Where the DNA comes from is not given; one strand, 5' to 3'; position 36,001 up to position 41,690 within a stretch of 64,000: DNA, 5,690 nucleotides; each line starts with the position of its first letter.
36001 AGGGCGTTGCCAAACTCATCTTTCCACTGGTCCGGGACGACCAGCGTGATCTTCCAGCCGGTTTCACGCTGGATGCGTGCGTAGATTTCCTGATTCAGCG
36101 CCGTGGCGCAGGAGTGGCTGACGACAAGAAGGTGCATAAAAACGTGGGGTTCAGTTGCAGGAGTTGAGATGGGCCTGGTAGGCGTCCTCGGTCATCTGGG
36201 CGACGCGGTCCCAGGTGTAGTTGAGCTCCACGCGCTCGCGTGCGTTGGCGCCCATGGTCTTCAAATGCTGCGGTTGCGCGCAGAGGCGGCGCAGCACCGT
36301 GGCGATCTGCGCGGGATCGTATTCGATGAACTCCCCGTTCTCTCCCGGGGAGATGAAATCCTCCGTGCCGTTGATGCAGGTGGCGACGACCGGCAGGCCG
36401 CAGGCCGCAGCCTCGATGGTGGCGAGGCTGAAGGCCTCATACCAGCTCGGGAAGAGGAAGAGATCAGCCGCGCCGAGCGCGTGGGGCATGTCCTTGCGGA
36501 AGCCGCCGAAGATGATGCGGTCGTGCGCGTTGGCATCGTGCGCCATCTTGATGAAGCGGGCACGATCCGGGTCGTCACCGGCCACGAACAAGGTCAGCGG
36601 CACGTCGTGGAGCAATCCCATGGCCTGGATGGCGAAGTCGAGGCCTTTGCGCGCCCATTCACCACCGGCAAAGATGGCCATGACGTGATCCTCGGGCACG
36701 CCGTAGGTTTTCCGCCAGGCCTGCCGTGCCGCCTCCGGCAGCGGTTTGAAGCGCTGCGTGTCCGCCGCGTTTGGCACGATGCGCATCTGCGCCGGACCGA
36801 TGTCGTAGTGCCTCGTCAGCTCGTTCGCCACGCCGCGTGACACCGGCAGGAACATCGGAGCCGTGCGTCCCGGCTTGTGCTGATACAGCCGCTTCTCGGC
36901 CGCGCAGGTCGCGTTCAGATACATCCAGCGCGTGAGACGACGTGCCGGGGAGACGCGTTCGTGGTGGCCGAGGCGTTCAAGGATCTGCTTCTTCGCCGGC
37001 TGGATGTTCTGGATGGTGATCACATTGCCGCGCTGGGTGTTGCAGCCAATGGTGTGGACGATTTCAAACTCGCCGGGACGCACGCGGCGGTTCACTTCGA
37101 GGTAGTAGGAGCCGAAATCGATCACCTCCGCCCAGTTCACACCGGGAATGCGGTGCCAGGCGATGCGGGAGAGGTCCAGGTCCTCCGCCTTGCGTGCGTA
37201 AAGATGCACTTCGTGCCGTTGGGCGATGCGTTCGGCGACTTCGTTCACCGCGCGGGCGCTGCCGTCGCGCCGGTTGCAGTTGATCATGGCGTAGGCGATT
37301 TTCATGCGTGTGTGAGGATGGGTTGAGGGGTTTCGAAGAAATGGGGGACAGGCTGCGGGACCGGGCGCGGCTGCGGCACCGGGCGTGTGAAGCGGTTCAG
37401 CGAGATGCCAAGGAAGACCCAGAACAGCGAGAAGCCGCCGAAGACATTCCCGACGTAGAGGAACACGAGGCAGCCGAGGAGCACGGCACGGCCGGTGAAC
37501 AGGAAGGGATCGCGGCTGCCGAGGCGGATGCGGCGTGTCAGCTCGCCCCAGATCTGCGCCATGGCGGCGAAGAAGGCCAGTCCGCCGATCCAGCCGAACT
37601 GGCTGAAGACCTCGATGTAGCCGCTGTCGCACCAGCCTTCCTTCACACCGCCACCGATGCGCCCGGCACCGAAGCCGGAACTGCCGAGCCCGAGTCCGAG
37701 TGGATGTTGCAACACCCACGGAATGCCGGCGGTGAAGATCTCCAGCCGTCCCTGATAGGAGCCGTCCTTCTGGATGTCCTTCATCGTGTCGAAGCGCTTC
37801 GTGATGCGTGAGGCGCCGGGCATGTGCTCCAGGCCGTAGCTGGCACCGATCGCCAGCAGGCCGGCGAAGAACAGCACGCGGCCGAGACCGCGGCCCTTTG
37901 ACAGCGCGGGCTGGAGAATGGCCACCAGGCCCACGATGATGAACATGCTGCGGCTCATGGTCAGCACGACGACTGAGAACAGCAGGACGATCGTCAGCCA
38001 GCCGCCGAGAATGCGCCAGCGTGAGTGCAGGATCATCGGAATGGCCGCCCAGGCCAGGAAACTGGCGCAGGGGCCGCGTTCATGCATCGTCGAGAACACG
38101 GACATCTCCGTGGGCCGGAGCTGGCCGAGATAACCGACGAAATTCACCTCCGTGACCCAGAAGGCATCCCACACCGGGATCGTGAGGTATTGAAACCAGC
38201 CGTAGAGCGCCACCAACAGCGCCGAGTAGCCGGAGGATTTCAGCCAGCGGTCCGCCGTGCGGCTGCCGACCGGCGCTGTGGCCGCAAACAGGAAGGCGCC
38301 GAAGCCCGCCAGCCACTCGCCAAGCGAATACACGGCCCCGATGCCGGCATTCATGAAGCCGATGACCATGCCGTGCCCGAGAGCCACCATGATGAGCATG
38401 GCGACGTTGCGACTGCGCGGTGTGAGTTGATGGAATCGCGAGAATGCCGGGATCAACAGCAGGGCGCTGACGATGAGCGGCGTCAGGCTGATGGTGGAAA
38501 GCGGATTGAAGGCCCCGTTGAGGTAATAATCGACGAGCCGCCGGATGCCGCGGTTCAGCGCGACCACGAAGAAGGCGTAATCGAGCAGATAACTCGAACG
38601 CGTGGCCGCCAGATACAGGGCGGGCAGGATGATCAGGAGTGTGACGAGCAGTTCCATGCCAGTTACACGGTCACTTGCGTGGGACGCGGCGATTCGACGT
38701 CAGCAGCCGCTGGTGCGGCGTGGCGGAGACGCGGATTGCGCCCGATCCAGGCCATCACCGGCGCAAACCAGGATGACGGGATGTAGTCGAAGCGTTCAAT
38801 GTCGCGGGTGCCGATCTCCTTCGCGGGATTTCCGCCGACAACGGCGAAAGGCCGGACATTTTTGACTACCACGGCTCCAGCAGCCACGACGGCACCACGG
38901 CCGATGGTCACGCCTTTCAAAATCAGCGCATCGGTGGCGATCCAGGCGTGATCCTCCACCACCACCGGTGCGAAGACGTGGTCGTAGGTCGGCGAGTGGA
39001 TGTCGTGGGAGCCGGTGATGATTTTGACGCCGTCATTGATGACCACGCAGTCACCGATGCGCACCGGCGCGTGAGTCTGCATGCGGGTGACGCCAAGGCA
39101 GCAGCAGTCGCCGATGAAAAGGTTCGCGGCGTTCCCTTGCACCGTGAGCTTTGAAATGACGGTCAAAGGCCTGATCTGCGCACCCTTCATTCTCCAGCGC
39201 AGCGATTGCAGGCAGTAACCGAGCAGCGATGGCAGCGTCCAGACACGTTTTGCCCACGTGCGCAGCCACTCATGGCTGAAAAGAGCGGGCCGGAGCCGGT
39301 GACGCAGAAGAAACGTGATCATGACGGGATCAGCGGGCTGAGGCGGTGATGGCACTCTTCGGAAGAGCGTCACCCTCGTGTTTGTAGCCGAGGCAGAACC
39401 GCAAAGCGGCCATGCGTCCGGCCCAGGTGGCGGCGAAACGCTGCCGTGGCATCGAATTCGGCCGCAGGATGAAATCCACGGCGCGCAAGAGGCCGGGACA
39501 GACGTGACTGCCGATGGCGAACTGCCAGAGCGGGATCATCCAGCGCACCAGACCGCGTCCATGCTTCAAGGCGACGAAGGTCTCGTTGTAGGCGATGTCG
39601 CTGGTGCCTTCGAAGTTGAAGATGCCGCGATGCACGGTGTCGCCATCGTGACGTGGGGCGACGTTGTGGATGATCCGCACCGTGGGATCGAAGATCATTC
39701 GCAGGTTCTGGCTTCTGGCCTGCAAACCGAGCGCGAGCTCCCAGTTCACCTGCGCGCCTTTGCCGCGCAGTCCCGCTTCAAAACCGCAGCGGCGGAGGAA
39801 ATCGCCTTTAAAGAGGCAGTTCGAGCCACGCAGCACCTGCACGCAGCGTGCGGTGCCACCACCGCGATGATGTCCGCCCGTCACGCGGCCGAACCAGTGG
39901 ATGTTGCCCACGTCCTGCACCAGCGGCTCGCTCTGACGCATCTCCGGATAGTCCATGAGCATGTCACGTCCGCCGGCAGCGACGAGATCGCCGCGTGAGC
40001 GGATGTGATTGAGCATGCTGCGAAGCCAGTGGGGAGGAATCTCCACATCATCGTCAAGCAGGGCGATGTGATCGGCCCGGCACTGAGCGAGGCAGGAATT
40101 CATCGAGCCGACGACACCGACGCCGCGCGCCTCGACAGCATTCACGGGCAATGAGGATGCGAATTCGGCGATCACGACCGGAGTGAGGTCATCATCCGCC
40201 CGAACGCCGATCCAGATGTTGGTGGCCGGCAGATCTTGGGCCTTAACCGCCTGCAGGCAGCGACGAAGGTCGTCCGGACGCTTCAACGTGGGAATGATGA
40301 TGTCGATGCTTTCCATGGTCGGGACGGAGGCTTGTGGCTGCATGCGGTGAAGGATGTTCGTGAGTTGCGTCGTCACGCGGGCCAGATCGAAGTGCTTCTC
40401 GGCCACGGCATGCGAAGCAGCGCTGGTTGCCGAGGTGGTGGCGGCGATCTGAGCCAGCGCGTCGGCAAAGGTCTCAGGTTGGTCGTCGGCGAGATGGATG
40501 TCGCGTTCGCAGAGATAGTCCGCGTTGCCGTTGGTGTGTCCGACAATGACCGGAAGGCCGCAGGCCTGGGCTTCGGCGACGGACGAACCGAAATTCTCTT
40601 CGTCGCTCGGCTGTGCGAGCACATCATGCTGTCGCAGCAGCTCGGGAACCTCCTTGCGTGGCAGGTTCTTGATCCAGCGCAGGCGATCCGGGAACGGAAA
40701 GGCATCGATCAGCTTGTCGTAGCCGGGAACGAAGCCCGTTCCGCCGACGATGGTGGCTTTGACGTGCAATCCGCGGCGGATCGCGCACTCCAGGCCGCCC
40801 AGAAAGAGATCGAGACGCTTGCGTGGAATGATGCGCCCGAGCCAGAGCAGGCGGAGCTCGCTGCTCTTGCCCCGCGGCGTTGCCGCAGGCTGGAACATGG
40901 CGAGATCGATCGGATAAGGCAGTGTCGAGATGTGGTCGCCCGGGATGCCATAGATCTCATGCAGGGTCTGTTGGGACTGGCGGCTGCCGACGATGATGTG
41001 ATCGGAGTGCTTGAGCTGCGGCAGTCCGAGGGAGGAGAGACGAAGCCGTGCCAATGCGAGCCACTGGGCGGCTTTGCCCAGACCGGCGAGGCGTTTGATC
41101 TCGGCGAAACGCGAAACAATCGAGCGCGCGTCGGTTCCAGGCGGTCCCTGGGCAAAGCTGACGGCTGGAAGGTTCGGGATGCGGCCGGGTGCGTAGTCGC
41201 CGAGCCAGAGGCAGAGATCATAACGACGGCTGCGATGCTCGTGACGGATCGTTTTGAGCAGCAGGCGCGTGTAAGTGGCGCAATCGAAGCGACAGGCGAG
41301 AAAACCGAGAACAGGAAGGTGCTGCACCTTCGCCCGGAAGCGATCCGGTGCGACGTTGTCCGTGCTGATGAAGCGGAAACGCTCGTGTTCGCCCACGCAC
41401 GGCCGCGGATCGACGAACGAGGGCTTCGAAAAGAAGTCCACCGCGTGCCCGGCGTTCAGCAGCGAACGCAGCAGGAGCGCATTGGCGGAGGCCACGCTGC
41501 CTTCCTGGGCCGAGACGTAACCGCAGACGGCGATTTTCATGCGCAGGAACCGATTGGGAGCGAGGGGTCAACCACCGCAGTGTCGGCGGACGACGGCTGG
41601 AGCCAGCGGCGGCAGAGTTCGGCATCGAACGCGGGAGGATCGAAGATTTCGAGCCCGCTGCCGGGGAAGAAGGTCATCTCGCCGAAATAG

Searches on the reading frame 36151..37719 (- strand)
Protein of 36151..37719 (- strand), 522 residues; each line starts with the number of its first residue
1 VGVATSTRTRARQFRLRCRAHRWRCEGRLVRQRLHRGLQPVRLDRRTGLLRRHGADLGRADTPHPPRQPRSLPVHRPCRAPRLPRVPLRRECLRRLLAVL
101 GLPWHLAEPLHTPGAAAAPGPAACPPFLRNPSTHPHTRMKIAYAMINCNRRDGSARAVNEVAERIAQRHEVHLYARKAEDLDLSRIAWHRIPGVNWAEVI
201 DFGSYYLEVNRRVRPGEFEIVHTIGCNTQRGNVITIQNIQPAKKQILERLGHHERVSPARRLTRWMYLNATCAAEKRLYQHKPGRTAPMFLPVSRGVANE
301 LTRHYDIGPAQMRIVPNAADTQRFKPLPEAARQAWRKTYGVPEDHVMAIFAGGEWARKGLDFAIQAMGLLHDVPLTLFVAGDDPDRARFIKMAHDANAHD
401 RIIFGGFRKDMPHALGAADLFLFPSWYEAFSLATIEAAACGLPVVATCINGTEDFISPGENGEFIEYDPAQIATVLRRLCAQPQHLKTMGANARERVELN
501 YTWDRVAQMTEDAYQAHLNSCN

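Call 9: search_protein_families(library=pfam, proteins=[window:36151-37719:-], max_evalue=0.001)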
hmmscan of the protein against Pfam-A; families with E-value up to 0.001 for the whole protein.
window:36151-37719:- (522 aa): 5 families
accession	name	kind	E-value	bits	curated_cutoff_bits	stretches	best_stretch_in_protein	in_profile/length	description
PF00534.26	Glycos_transf_1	-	1.3e-28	100.2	26.4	1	332-496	2-172/172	Glycosyl transferases group 1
PF13692.12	Glyco_trans_1_4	-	1.9e-26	93.4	27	1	349-481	5-141/142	Glycosyl transferases group 1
PF20706.3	GT4-conflict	-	1.7e-12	47.5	26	1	316-508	169-383/385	Family 4 Glycosyltransferase in conflict systems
PF13524.12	Glyco_trans_1_2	-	1.4e-10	41.7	25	1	409-508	38-140/144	Glycosyl transferase-like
PF13439.12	Glyco_transf_4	-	4.8e-08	33.7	28.5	1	152-323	2-170/170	Glycosyltransferase Family 4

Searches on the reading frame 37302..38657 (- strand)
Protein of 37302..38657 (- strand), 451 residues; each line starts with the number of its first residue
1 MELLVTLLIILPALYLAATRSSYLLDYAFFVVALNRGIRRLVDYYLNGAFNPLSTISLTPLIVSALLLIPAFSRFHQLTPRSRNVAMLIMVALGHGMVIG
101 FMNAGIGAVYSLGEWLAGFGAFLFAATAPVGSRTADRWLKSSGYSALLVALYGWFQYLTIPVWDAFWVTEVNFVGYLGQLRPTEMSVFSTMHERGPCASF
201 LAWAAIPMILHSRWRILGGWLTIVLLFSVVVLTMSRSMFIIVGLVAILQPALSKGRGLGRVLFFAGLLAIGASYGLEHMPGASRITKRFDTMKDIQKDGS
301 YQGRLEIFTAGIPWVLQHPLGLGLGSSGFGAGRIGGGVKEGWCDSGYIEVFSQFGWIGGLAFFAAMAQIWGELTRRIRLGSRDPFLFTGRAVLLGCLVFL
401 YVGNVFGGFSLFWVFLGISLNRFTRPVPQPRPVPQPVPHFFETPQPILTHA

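Call 9: search_protein_families(library=pfam, proteins=[window:37302-38657:-], max_evalue=0.001)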
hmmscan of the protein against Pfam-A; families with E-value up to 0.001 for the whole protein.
window:37302-38657:- (451 aa): 1 family
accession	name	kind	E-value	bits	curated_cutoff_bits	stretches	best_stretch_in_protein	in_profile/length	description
PF04932.20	Wzy_C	-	1.8e-10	41.2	31.7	1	222-363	2-149/149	O-Antigen ligase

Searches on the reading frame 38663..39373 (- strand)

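Call 9: search_protein_families(library=pfam, proteins=[window:38663-39373:-], max_evalue=0.001)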
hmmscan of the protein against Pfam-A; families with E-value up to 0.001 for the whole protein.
window:38663-39373:- (236 aa): 2 families
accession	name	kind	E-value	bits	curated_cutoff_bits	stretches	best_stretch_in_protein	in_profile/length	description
PF00132.30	Hexapep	-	6.5e-07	29.2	27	1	137-169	2-34/36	Bacterial transferase hexapeptide (six repeats)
PF14602.12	Hexapep_2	-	0.00034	20.7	27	1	136-169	1-32/34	Hexapeptide repeat of succinyl-transferase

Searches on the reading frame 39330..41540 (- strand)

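Call 9: search_protein_families(library=pfam, proteins=[window:39330-41540:-], max_evalue=0.001)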
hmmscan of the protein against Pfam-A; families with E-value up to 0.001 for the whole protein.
window:39330-41540:- (736 aa): 7 families
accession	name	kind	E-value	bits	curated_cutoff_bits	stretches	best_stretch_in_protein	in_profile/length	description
PF00534.26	Glycos_transf_1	-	4.1e-20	72.5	26.4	1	228-365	15-155/172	Glycosyl transferases group 1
PF13692.12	Glyco_trans_1_4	-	3e-16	60.4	27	1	230-366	3-140/142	Glycosyl transferases group 1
PF00535.33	Glycos_transf_2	-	7e-16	59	23.3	1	414-526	2-116/168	Glycosyl transferase family 2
PF13641.12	Glyco_tranf_2_3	-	7.7e-11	42.9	27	1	413-623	4-209/230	Glycosyltransferase like family 2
PF20706.3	GT4-conflict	-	2.3e-08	33.9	26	1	295-400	272-372/385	Family 4 Glycosyltransferase in conflict systems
PF13439.12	Glyco_transf_4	-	6.6e-05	23.4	28.5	1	23-214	11-169/170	Glycosyltransferase Family 4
PF13524.12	Glyco_trans_1_2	-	0.00013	22.4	25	1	255-375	10-121/144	Glycosyl transferase-like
